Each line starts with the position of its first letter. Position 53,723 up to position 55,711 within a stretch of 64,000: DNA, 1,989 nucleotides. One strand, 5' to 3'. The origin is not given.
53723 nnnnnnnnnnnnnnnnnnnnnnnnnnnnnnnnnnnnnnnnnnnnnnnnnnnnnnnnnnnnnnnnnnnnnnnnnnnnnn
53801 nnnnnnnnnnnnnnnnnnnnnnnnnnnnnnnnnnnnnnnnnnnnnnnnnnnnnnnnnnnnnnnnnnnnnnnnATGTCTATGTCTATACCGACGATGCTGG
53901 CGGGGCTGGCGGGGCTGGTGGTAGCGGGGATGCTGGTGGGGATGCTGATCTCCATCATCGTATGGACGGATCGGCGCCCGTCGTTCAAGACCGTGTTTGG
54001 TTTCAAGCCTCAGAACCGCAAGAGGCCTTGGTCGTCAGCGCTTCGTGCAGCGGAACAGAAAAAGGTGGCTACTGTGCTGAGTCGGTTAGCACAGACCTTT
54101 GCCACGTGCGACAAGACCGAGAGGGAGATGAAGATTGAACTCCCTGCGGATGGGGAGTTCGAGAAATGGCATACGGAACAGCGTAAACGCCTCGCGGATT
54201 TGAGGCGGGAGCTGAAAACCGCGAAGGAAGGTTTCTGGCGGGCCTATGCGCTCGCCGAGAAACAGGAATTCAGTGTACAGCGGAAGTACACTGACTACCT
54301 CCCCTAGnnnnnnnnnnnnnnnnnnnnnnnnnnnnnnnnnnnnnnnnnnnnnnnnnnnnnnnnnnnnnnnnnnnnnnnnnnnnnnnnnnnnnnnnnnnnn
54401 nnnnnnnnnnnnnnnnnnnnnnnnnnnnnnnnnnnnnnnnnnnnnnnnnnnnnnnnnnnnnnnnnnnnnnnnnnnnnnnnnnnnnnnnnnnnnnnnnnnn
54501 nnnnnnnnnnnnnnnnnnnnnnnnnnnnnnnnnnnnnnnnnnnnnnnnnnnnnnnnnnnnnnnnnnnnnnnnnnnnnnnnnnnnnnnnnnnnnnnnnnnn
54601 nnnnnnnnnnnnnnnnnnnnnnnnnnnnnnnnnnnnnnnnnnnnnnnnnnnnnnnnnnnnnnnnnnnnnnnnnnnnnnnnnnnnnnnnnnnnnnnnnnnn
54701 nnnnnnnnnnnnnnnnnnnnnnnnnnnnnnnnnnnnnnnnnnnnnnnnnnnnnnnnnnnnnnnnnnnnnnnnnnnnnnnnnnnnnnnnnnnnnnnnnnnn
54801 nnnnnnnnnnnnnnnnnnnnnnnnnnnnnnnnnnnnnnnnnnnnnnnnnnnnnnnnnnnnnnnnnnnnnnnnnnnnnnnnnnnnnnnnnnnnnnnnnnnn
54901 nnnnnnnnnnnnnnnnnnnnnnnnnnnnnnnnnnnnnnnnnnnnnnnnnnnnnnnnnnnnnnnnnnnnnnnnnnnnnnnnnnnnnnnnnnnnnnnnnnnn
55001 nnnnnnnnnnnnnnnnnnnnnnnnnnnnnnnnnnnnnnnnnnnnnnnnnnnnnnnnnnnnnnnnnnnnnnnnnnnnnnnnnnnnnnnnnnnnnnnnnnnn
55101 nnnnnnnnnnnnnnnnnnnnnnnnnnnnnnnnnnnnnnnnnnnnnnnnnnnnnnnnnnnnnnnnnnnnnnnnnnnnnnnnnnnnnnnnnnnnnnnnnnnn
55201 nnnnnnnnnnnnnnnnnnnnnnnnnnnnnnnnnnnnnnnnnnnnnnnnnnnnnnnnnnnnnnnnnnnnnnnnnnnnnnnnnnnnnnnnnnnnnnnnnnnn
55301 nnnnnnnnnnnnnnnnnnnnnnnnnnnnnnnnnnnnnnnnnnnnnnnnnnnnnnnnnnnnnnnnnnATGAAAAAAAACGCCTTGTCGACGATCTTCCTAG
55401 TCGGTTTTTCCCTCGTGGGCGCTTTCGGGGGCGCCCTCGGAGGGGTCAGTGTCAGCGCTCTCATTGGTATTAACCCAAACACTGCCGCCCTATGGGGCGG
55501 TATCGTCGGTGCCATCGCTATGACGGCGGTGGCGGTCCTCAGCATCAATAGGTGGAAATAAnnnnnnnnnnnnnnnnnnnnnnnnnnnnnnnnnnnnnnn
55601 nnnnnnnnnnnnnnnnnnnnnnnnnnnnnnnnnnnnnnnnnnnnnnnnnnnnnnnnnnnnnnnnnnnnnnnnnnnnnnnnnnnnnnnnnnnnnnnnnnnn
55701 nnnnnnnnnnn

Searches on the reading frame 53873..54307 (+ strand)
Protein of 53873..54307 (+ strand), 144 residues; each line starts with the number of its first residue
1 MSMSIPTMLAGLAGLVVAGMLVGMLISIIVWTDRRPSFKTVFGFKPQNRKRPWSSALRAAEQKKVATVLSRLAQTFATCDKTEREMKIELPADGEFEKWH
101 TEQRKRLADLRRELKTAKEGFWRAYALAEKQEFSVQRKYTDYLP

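Call 14: search_protein_families(library=pfam, proteins=[window:53873-54307:+], max_evalue=0.1)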
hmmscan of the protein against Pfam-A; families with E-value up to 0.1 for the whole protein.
window:53873-54307:+ (144 aa): 1 family
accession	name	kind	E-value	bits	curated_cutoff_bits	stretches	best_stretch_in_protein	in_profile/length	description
PF14479.11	HeLo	-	0.06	13.6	23.2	1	59-134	70-144/205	Prion-inhibition and propagation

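Call 15: search_protein_families(library=phrogs, proteins=[window:53873-54307:+], max_evalue=0.1)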
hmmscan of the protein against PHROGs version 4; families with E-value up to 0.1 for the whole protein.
window:53873-54307:+ (144 aa): 1 family
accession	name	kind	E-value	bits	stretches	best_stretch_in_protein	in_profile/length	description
phrog_11598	-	unknown function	0.093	13.4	0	54-117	77-143/152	-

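Call 43: find_homologous_proteins(query=A2, max_evalue=0.001)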
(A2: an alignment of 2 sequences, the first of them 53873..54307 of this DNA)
Query A2 (2 sequences) (144 aa, profile of the alignment): 2 proteins with E <= 0.001 among 2632 candidates.
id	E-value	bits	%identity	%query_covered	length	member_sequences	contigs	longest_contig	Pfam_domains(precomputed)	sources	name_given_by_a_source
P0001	2.1e-82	292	100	99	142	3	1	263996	-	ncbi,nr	ncbi:MAG: hypothetical protein HYT49_01865 [Candidatus Wildermuthbacteria bacterium]|nr:hypothetical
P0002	7.5e-75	268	48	98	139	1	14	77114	-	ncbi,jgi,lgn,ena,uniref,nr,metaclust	ncbi:MAG: hypothetical protein A2940_01170 [Candidatus Wildermuthbacteria bacterium RIFCSPLOWO2_01_F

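Call 44: find_encoding_contigs(protein=P0002, flank=10000, max_places=10)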
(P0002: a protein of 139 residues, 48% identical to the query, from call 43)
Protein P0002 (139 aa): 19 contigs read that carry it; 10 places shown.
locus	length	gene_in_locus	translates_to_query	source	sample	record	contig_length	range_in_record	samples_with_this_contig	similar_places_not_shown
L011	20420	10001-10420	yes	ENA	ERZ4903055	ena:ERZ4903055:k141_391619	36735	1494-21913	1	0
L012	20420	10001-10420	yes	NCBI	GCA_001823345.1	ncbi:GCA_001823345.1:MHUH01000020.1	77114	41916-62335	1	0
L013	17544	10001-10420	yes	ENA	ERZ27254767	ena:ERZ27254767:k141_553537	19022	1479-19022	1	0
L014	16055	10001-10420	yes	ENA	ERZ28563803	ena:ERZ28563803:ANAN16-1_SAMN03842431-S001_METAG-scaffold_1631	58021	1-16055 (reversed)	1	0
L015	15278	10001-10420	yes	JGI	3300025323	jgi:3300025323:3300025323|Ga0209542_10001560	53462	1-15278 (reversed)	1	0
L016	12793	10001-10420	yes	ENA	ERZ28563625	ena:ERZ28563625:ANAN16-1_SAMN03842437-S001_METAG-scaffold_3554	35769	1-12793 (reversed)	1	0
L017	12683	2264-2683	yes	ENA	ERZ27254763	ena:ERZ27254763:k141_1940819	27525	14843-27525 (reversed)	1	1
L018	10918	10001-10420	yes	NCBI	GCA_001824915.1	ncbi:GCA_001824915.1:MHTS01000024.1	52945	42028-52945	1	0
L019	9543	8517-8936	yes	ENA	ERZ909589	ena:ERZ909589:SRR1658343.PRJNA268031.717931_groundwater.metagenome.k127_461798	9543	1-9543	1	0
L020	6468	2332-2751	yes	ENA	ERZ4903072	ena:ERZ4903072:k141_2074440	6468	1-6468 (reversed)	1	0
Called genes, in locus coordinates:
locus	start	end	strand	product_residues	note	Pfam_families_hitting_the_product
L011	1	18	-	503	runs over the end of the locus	?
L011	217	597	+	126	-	-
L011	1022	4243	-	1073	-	PF02811:PHP, PF07733:DNA_pol3_alpha, PF17657:DNA_pol3_finger, PF14579:HHH_6, PF01336:tRNA_anti-codon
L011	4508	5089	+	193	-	PF03372:Exo_endo_phos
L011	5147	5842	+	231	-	PF01351:RNase_HII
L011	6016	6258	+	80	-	PF01783:Ribosomal_L32p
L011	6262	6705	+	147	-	PF01029:NusB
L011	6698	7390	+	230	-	PF22935:RM44_endonuclase, PF14622:Ribonucleas_3_3, PF00636:Ribonuclease_3, PF22892:DSRM_MRPL44 (faint), PF00035:dsrm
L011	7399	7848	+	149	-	PF00886:Ribosomal_S16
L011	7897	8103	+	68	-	-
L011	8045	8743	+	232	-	PF08843:AbiEii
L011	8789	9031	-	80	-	PF14213:DUF4325 (faint)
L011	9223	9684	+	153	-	-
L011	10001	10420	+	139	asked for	-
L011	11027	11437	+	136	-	-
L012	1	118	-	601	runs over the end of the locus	PF07973:tRNA_SAD, PF00587:tRNA-synt_2b, PF03129:HGTP_anticodon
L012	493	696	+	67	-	-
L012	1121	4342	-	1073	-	PF02811:PHP, PF07733:DNA_pol3_alpha, PF17657:DNA_pol3_finger, PF14579:HHH_6, PF01336:tRNA_anti-codon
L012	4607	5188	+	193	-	PF03372:Exo_endo_phos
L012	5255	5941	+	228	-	PF01351:RNase_HII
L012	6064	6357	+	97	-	PF01783:Ribosomal_L32p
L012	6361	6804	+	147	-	PF01029:NusB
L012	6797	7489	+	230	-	PF22935:RM44_endonuclase, PF14622:Ribonucleas_3_3, PF00636:Ribonuclease_3, PF22892:DSRM_MRPL44 (faint), PF00035:dsrm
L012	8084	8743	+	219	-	PF08843:AbiEii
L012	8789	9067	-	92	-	-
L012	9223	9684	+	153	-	-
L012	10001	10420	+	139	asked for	-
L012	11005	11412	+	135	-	-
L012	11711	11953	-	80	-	-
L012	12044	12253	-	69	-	-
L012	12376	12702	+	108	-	-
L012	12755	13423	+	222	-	-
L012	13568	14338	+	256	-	-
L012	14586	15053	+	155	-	-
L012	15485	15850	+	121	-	-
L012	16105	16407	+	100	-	-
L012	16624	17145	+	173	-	-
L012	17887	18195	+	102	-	PF13083:KH_KhpA-B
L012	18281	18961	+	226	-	PF01746:tRNA_m1G_MT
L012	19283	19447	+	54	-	PF00471:Ribosomal_L33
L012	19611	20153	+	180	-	PF01327:Pep_deformylase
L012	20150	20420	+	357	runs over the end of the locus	PF02618:YceG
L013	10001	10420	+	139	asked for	-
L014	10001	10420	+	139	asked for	-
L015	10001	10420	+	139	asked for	-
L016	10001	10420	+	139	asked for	-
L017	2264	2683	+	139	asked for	-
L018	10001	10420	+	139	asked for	-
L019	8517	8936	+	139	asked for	-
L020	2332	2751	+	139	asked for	-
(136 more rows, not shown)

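Call 88: search_protein_families(library=padloc, proteins=[window:53873-54307:+, L012:11005-11412:+, L012:12376-12702:+, L012:12755-13423:+, L012:13568-14338:+, L012:14586-15053:+], max_evalue=0.01)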
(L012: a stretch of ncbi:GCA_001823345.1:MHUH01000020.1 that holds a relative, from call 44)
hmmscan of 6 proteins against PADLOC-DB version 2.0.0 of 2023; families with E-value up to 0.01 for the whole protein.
window:53873-54307:+ (144 aa): 0 families

L012:11005-11412:+ (135 aa): 0 families

L012:12376-12702:+ (108 aa): 0 families

L012:12755-13423:+ (222 aa): 0 families

L012:13568-14338:+ (256 aa): 0 families

L012:14586-15053:+ (155 aa): 0 families

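Call 89: search_protein_families(library=ncbifam, proteins=[window:53873-54307:+, L012:11005-11412:+, L012:12376-12702:+, L012:12755-13423:+, L012:13568-14338:+, L012:14586-15053:+], max_evalue=0.01)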
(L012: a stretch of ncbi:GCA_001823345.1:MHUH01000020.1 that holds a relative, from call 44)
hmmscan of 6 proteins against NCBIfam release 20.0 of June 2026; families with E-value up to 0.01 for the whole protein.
window:53873-54307:+ (144 aa): 0 families

L012:11005-11412:+ (135 aa): 0 families

L012:12376-12702:+ (108 aa): 0 families

L012:12755-13423:+ (222 aa): 0 families

L012:13568-14338:+ (256 aa): 0 families

L012:14586-15053:+ (155 aa): 0 families

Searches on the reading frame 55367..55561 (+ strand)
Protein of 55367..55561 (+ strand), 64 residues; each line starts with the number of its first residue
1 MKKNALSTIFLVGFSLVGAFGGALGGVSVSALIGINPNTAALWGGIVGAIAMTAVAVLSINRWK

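Call 14: search_protein_families(library=pfam, proteins=[window:55367-55561:+], max_evalue=0.1)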
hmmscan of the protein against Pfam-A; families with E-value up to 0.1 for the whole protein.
window:55367-55561:+ (64 aa): 1 family
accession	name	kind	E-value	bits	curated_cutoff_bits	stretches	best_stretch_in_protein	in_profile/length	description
PF13441.11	Gly-zipper_YMGG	-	0.053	13.7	28.9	1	18-51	6-38/45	YMGG-like Gly-zipper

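Call 15: search_protein_families(library=phrogs, proteins=[window:55367-55561:+], max_evalue=0.1)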
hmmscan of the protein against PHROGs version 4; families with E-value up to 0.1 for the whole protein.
window:55367-55561:+ (64 aa): 1 family
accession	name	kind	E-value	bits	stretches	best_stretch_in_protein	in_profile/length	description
phrog_9417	-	unknown function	0.062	13.7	1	7-53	173-219/231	-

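Call 88: search_protein_families(library=padloc, proteins=[window:55367-55561:+], max_evalue=0.01)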
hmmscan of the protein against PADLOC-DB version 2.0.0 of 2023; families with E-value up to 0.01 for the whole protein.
window:55367-55561:+ (64 aa): 0 families

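Call 89: search_protein_families(library=ncbifam, proteins=[window:55367-55561:+], max_evalue=0.01)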
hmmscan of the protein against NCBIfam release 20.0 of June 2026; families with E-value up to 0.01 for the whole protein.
window:55367-55561:+ (64 aa): 0 families
